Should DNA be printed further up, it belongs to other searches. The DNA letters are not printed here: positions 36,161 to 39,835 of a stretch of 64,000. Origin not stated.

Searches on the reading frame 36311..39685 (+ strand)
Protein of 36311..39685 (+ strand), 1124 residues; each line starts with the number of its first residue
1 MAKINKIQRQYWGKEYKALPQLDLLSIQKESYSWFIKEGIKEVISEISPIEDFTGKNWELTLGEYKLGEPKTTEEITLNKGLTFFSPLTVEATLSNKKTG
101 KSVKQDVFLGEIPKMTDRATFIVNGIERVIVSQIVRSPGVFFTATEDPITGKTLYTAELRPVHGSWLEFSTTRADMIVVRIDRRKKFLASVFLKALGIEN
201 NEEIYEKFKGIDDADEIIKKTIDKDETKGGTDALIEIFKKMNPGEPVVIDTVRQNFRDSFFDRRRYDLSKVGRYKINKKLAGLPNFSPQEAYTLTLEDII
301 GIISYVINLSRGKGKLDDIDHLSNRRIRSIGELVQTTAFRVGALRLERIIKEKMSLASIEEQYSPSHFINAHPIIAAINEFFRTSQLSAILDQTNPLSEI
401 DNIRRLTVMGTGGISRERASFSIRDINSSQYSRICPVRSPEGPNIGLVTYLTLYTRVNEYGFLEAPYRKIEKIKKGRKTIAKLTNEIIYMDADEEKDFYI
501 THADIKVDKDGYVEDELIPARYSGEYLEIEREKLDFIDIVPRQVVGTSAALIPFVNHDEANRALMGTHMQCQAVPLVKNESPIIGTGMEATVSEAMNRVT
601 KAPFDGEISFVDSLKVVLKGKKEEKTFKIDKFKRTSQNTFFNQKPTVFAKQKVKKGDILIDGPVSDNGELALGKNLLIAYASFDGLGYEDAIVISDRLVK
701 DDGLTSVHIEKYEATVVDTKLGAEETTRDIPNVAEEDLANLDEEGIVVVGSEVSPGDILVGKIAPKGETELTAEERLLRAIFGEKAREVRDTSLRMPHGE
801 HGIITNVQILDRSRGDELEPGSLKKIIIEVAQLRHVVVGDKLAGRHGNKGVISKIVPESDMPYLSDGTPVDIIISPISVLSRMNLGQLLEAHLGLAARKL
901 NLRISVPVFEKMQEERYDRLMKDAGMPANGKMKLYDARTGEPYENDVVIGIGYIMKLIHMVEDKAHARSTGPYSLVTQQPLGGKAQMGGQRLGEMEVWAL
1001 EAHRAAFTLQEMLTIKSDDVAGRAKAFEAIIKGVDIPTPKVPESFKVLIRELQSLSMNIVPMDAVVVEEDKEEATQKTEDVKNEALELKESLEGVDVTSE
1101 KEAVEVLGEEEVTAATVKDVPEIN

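Call 6: search_protein_families(library=pfam, proteins=[window:36311-39685:+])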
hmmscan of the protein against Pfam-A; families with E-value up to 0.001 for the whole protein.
window:36311-39685:+ (1124 aa): 6 families
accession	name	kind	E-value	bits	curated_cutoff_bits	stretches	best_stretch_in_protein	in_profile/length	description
PF00562.33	RNA_pol_Rpb2_6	-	7e-117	391.1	23.4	1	605-986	5-373/373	RNA polymerase Rpb2, domain 6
PF04561.19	RNA_pol_Rpb2_2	-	8.8e-29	101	21.7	1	136-328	1-190/190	RNA polymerase Rpb2, domain 2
PF04560.25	RNA_pol_Rpb2_7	-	1.9e-23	83.1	32.1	1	988-1059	1-82/87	RNA polymerase Rpb2, domain 7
PF04565.21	RNA_pol_Rpb2_3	-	2e-21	76.4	21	1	390-457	2-68/68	RNA polymerase Rpb2, domain 3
PF10385.14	RNA_pol_Rpb2_45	-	2.3e-16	60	28.2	1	467-539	1-65/66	RNA polymerase beta subunit external 1 domain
PF04563.20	RNA_pol_Rpb2_1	-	9.3e-12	45.4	28.2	1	24-374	2-201/203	RNA polymerase beta subunit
